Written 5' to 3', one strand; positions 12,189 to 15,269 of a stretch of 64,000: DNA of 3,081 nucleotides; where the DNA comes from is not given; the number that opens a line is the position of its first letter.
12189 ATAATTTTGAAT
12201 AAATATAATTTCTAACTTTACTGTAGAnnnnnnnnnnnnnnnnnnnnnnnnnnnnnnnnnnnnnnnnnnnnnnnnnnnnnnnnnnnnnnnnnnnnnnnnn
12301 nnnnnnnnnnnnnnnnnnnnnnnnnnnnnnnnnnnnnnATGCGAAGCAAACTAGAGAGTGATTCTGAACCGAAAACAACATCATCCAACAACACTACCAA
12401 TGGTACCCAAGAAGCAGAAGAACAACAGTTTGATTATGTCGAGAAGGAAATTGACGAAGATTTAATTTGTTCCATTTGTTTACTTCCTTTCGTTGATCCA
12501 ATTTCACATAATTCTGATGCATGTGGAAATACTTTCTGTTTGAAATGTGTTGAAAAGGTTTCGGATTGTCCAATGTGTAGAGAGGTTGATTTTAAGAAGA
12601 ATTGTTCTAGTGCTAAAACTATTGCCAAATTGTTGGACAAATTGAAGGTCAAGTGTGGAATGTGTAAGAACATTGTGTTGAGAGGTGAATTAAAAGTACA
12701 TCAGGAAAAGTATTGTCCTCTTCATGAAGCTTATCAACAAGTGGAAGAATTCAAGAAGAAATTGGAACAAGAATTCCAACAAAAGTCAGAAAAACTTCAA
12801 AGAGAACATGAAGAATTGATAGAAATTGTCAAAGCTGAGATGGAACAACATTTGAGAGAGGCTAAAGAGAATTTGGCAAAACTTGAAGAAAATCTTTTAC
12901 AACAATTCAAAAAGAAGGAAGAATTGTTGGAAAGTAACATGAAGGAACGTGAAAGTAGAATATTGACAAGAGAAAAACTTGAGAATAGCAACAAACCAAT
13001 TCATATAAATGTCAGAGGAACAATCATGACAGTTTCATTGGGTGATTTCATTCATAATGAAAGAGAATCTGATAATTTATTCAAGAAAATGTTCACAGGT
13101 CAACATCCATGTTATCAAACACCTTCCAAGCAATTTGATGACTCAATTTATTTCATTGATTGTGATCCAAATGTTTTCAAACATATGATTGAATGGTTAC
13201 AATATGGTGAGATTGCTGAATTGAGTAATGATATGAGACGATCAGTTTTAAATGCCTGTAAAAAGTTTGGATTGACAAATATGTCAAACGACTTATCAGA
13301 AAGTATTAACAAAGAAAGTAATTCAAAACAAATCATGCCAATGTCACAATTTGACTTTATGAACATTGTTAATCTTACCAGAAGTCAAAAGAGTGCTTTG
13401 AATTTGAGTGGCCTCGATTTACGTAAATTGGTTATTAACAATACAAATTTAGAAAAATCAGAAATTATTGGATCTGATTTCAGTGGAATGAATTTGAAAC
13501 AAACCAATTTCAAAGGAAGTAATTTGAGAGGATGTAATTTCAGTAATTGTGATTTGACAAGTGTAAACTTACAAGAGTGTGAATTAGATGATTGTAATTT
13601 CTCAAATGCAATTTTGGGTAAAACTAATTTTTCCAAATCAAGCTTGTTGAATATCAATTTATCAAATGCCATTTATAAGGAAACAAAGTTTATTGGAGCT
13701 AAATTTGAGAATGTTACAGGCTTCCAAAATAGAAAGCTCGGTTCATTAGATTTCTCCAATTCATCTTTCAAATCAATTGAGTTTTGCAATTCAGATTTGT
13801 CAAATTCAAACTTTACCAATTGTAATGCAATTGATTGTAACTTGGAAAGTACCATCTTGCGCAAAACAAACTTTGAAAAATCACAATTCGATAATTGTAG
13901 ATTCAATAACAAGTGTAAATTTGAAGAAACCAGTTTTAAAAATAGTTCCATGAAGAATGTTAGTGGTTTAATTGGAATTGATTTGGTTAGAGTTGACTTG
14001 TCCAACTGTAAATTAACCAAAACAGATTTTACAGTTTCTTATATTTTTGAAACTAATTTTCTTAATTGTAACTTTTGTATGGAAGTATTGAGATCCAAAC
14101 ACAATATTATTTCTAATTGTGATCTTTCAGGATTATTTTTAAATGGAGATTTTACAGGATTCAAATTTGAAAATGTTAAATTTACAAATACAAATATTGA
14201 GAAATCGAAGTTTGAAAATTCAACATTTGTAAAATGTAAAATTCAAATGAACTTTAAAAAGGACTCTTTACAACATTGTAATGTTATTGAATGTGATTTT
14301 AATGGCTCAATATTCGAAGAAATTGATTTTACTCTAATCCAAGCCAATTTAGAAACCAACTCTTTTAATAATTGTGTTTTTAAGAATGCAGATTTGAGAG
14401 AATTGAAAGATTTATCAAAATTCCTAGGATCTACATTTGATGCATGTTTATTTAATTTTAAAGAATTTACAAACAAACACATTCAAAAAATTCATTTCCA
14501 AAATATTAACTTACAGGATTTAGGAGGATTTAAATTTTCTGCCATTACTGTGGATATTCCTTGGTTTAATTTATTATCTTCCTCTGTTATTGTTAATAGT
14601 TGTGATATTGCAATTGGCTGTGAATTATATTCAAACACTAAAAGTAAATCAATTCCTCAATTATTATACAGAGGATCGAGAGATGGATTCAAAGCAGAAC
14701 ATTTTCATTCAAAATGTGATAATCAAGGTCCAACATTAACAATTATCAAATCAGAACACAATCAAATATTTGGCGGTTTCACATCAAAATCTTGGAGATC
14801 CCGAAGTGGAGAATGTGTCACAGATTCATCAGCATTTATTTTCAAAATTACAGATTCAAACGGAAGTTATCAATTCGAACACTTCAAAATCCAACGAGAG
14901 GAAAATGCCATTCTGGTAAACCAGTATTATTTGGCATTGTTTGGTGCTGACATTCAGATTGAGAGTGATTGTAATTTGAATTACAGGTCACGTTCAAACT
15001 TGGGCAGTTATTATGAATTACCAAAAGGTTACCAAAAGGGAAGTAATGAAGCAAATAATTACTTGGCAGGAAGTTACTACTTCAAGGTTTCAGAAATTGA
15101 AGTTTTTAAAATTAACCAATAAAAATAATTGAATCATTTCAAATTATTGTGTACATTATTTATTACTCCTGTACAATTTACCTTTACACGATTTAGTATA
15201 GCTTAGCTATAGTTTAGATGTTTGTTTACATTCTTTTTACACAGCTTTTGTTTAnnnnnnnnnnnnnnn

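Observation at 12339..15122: RING/zf-TRAF + BTB(T1) + pentapeptide-repeat + TLDc protein: a KCTD9-like core with E3-ligase and TLDc additions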

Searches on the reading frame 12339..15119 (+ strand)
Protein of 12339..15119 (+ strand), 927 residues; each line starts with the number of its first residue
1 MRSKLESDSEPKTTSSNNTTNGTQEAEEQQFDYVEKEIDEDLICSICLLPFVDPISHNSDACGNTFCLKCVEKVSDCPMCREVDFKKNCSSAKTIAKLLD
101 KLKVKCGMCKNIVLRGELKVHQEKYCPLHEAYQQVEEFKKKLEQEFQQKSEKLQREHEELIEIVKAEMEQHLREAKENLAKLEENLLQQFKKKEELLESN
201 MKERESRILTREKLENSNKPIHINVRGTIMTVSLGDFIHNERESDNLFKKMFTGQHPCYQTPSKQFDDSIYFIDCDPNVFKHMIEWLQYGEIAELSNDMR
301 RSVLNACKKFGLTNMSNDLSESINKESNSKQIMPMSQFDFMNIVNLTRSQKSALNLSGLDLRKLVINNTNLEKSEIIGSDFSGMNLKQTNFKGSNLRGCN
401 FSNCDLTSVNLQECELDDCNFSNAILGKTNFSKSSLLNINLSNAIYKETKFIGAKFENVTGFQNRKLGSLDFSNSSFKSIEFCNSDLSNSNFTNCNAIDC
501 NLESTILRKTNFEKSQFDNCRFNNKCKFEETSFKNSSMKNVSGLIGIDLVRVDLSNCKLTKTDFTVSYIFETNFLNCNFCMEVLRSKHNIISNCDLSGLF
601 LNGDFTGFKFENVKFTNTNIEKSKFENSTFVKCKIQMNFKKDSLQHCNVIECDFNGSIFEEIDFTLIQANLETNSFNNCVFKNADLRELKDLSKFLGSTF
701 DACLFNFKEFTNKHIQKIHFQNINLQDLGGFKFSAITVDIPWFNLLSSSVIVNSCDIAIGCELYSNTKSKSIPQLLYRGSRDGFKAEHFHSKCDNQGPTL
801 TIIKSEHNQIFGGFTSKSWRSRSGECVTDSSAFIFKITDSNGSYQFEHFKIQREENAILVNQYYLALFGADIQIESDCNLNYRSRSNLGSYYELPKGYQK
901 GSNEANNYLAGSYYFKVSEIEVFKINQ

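Call 3: search_protein_families(library=pfam, proteins=[window:12339-15119:+], max_evalue=1)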
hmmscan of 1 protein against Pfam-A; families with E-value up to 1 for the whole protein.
window:12339-15119:+ (927 aa): 13 families
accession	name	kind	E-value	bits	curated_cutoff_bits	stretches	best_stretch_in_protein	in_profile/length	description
PF00805.28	Pentapeptide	-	4.8e-38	128.7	20.2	7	385-423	2-40/40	Pentapeptide repeats (8 copies)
PF13599.13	Pentapeptide_4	-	1.4e-34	118.4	38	7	395-472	2-78/78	Pentapeptide repeat region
PF07534.22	TLD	-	2.6e-25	89.7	24.5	1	749-925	5-169/170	TLDc domain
PF13576.12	Pentapeptide_3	-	1.5e-17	63.9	27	4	381-425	1-48/48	Pentapeptide repeats (9 copies)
PF23894.2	LD_SV2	-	8.1e-09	36.2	29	2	437-522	13-92/92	SV2A/B/C luminal domain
PF02214.28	BTB_2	-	0.0029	18.4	21.4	1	221-307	1-81/94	BTB/POZ domain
PF13639.12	zf-RING_2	-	0.0052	17.5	27.3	1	44-81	3-44/44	Ring finger domain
PF14634.12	zf-RING_5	-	0.014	15.8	27.9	1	44-81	2-42/43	zinc-RING finger domain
PF06248.19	Zw10_N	-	0.016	16.2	26.3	1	142-198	29-81/93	Centromere/kinetochore Zw10 N-terminal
PF03179.20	V-ATPase_G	-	0.021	15.8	28.6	1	129-189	36-96/105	Vacuolar (H+)-ATPase G subunit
PF25296.1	Decapeptide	-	0.042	14.2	45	1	381-439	2-60/74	Decapeptide repeat region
PF02601.20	Exonuc_VII_L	-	0.089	12.7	35.9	1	129-210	143-223/315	Exonuclease VII, large subunit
PF01442.23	Apolipoprotein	-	0.3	11.2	90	1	130-206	70-146/190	Apolipoprotein A1/A4/E domain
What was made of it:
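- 12729..12983 (+): Long single alpha-helix, aa about 129-215. Presumed coiled coil. The only Pfam hits are spurious coiled-coil ones (call 3).
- On KCTD9 orthologue group: No KHA hit at E<=1 (call 3).
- On TRAF family: No MATH hit (call 3).
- On Pentapeptide repeat proteins: Pfam PF00805 128.7 bits, 7 stretches (call 3).
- On TLDc domain family: 89.7 bits against a 24.5 cut-off (call 3).
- Closest known: LNX1/LNX2 Zn-RING-Zn and TRAF6/TRAF5 RING-ZF1 units. Different: Pfam zf-TRAF is not significant for this protein (call 3).
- Closest known: TLDc proteins. Same: Pfam TLD is well above threshold (89.7 bits against 24.5, call 3).
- Checked: Pfam RING hits fall below the gathering threshold (E about 0.005, call 3).
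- Pfam for pentapeptide and TLD (call 3). RING Pfam scores are below threshold (call 3).
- Tried and rejected: All are below the cut-offs, and zf-TRAF is absent at E<=1 (call 3). The weak V-ATPase_G Pfam hit in the helix (call 3) is treated as coiled-coil noise.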

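Call 5: find_homologous_proteins(query=window:12339-15119:+)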
Query window:12339-15119:+ (927 aa): 67 proteins with E <= 0.001 among 8000 candidates.
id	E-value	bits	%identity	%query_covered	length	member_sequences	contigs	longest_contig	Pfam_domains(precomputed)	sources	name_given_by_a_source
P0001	0.0e+0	2083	100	100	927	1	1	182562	PF13576.13,PF13599.14,PF00805.29,PF23894.3,PF07534.23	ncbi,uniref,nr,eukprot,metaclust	ncbi:predicted protein [Naegleria gruberi]|uniref:Predicted protein n=1 Tax=Naegleria gruberi TaxID=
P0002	9.0e-230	783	56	54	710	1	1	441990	PF13576.13,PF13599.14,PF00805.29,PF23894.3,PF07534.23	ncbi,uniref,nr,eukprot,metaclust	ncbi:predicted protein [Naegleria gruberi]|uniref:Predicted protein n=1 Tax=Naegleria gruberi TaxID=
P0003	2.7e-189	649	41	54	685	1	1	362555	PF13576.13,PF02214.29,PF13599.14,PF00805.29,PF23894.3,PF07534.23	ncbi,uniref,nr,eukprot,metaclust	ncbi:hypothetical protein NAEGRDRAFT_80657 [Naegleria gruberi]|uniref:TLDc domain-containing protein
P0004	3.2e-175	603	36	97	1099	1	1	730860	PF13576.13,PF13599.14,PF00805.29,PF23894.3,PF07534.23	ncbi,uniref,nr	ncbi:hypothetical protein FDP41_001763 [Naegleria fowleri]|uniref:TLDc domain-containing protein n=1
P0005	1.8e-156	541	49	47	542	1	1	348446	PF13576.13,PF13599.14,PF00805.29,PF07534.23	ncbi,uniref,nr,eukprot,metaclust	ncbi:predicted protein [Naegleria gruberi]|uniref:Predicted protein n=1 Tax=Naegleria gruberi TaxID=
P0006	6.5e-110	387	37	55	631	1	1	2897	PF13576.13,PF02214.29,PF13599.14,PF00805.29,PF07534.23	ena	-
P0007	5.4e-105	370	42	53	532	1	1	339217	PF13576.13,PF14835.12,PF13599.14,PF00805.29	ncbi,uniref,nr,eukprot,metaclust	ncbi:predicted protein [Naegleria gruberi]|uniref:Predicted protein n=1 Tax=Naegleria gruberi TaxID=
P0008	4.4e-89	318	42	36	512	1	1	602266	PF13599.14,PF07534.23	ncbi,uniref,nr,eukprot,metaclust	ncbi:TLDc domain-containing protein [Naegleria gruberi]|uniref:TLDc domain-containing protein n=1 Ta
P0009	2.6e-87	312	31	91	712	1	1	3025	PF13576.13,PF13599.14,PF00805.29,PF07534.23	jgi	-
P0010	1.8e-30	124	26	34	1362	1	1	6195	PF13576.13,PF13599.14,PF00805.29,PF25296.2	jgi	-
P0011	1.1e-27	115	27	35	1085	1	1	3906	PF13576.13,PF01522.27,PF17802.8,PF13599.14,PF00805.29,PF25296.2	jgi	-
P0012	1.2e-26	111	27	43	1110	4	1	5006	PF13576.13,PF01522.27,PF13599.14,PF00805.29,PF25296.2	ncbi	-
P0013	6.5e-22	96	26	39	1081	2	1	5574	PF13576.13,PF01522.27,PF13599.14,PF00805.29,PF23894.3,PF25296.2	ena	-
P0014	3.1e-19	87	25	41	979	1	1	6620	PF13576.13,PF13599.14,PF00805.29,PF07995.18,PF25296.2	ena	-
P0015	4.0e-19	86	27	38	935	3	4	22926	PF13576.13,PF13599.14,PF00805.29,PF25296.2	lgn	-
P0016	8.1e-18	82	31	20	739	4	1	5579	PF13576.13,PF13599.14,PF00805.29,PF25296.2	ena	-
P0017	5.1e-17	79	27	35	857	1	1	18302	PF13576.13,PF13599.14,PF00805.29,PF13472.13,PF25296.2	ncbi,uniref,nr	ncbi:pentapeptide repeat-containing protein [Marine Group I thaumarchaeote]|uniref:Pentapeptide repe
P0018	2.2e-16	77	20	42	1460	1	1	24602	PF13576.13,PF13599.14,PF00805.29,PF23894.3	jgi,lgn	jgi:uncharacterized protein YjbI with pentapeptide repeats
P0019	2.6e-15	74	30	33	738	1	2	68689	PF13576.13,PF02214.29,PF13445.13,PF13599.14,PF00805.29,PF23894.3,PF25296.2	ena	-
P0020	4.6e-15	73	24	41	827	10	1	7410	PF13576.13,PF13599.14,PF00805.29,PF25296.2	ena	-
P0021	9.3e-15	72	23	30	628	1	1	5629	PF13576.13,PF13599.14,PF00805.29,PF25296.2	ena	-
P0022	9.5e-13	65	23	33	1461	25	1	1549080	PF13576.13,PF13599.14,PF00805.29,PF23894.3,PF25296.2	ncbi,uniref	ncbi:pentapeptide repeat-containing protein [Candidatus Tisiphia endosymbiont of Mystacides longicor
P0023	1.1e-12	65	23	34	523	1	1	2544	PF13576.13,PF13599.14,PF00805.29,PF25296.2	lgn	-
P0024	3.1e-12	64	24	27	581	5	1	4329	PF13576.13,PF13599.14,PF00805.29,PF25296.2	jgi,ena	-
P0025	5.5e-12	63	23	35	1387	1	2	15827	PF13576.13,PF22735.2,PF05729.19,PF13599.14,PF00805.29,PF25296.2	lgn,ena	-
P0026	1.3e-11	61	27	29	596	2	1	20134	PF13576.13,PF13599.14,PF00805.29,PF25296.2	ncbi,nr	ncbi:pentapeptide repeat-containing protein [Nostoc sp. UHCC 0252]|nr:pentapeptide repeat-containing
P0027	6.8e-11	59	28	26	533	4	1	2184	PF13576.13,PF13599.14,PF00805.29,PF23894.3,PF25296.2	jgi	jgi:uncharacterized protein YjbI with pentapeptide repeats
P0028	1.7e-10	58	22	33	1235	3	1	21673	PF13576.13,PF13599.14,PF00805.29,PF23894.3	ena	-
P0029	3.4e-10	57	24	33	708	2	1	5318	PF13576.13,PF13599.14,PF00805.29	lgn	-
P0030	3.5e-10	57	22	37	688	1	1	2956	PF13576.13,PF13599.14,PF00805.29,PF25296.2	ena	-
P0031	3.0e-9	54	27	19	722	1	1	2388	PF13576.13,PF27138.1,PF27130.1,PF13599.14,PF00805.29,PF25296.2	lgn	-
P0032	3.1e-9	54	28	15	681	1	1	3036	PF13576.13,PF13599.14,PF00805.29,PF00041.28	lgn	-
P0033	3.6e-9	53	30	19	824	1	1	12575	PF13576.13,PF13599.14,PF00805.29,PF25390.2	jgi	jgi:uncharacterized protein YjbI with pentapeptide repeats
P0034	4.4e-9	53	33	20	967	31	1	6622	PF13576.13,PF13599.14,PF00805.29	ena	-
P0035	4.6e-9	53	24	32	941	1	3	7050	PF09937.15,PF13576.13,PF13599.14,PF00805.29,PF23894.3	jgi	jgi:uncharacterized protein YjbI with pentapeptide repeats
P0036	6.4e-9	53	26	22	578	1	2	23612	PF13576.13,PF13599.14,PF00805.29,PF00211.26,PF23894.3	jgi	jgi:uncharacterized protein YjbI with pentapeptide repeats/class 3 adenylate cyclase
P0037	1.2e-8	52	24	33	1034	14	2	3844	PF13576.13,PF24883.3,PF05729.19,PF13599.14,PF00805.29,PF25296.2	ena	-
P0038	1.4e-8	51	24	27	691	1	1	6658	PF13576.13,PF13599.14,PF00805.29,PF23894.3,PF07995.18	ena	-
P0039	2.6e-8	51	21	33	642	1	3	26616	PF13576.13,PF13599.14,PF00805.29,PF23894.3,PF25296.2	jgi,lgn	-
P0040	4.5e-8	50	26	15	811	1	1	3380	PF13576.13,PF13599.14,PF00805.29,PF23894.3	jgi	jgi:uncharacterized protein YjbI with pentapeptide repeats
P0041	6.7e-8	49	25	24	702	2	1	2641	PF13576.13,PF13599.14,PF00805.29,PF00041.28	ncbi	-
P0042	6.7e-8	49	22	34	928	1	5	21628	PF09937.15,PF13576.13,PF13599.14,PF00805.29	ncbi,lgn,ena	-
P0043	7.1e-8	49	24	26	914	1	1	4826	PF13576.13,PF13599.14,PF00805.29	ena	-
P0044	1.0e-7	49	23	26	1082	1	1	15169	PF13576.13,PF00656.28,PF13599.14,PF00805.29,PF20703.4,PF25296.2,PF13191.13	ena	-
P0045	1.4e-7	48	37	12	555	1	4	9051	PF13576.13,PF13599.14,PF00805.29,PF23894.3,PF25296.2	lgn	-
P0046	2.0e-7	48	23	38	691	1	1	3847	PF13576.13,PF13599.14,PF00805.29,PF25296.2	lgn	-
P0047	2.8e-7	47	22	38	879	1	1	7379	PF13576.13,PF13599.14,PF00805.29,PF23894.3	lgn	-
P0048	4.2e-7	47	25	37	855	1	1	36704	PF13576.13,PF13599.14,PF00805.29,PF23894.3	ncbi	-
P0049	6.4e-7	46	28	17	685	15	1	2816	PF13576.13,PF13599.14,PF00805.29,PF13472.13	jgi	-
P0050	9.9e-7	45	26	33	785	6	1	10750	PF13576.13,PF13599.14,PF00805.29,PF25296.2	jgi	-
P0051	1.3e-6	45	22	35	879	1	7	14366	PF13576.13,PF13599.14,PF00805.29,PF23894.3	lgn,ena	-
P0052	2.3e-6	44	21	35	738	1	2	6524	PF09937.15,PF13576.13,PF13599.14,PF00805.29,PF25296.2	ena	-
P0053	3.6e-6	44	22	27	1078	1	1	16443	PF09937.15,PF13576.13,PF13599.14,PF00805.29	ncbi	-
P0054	3.9e-6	43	26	29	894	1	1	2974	PF13576.13,PF13599.14,PF00805.29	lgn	-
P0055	4.5e-6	43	22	35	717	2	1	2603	PF13576.13,PF13599.14,PF00805.29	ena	-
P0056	6.5e-6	43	22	37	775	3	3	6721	PF13576.13,PF13599.14,PF00805.29,PF23894.3,PF25296.2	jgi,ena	-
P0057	6.7e-6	43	22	34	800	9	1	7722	PF13576.13,PF13599.14,PF00805.29,PF23894.3,PF25296.2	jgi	jgi:uncharacterized protein YjbI with pentapeptide repeats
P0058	8.0e-6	42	24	33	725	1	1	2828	PF13576.13,PF00149.34,PF13599.14,PF00805.29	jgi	-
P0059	9.1e-6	42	29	30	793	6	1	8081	PF13576.13,PF25182.2,PF13599.14,PF00805.29,PF23894.3,PF13472.13,PF25296.2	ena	-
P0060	1.4e-5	42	31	20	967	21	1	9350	PF13576.13,PF13599.14,PF00805.29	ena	-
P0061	2.0e-5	41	21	38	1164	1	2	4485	PF13576.13,PF13599.14,PF00805.29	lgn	-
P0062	5.0e-5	40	25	33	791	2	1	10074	PF13576.13,PF13599.14,PF00805.29,PF23894.3,PF25296.2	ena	-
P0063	8.5e-5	39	24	36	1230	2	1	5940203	PF13576.13,PF00560.40,PF13599.14,PF00805.29,PF12799.14,PF13855.13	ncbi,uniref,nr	ncbi:pentapeptide repeat-containing protein [Skermanella sp. TT6]|uniref:Pentapeptide repeat-contain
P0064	1.1e-4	39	23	37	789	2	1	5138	PF13576.13,PF13599.14,PF00805.29,PF23894.3,PF13472.13,PF25296.2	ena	-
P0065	1.6e-4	38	24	37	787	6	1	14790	PF13576.13,PF13599.14,PF00805.29,PF25296.2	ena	-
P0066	2.1e-4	38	21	37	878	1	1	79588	PF13576.13,PF13599.14,PF00805.29,PF23894.3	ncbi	-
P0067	3.5e-4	37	23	24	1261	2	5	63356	PF23598.2,PF13576.13,PF14580.13,PF07693.21,PF00560.40,PF13599.14,PF00805.29,PF12799.14,PF13855.13,PF25296.2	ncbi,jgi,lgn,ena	-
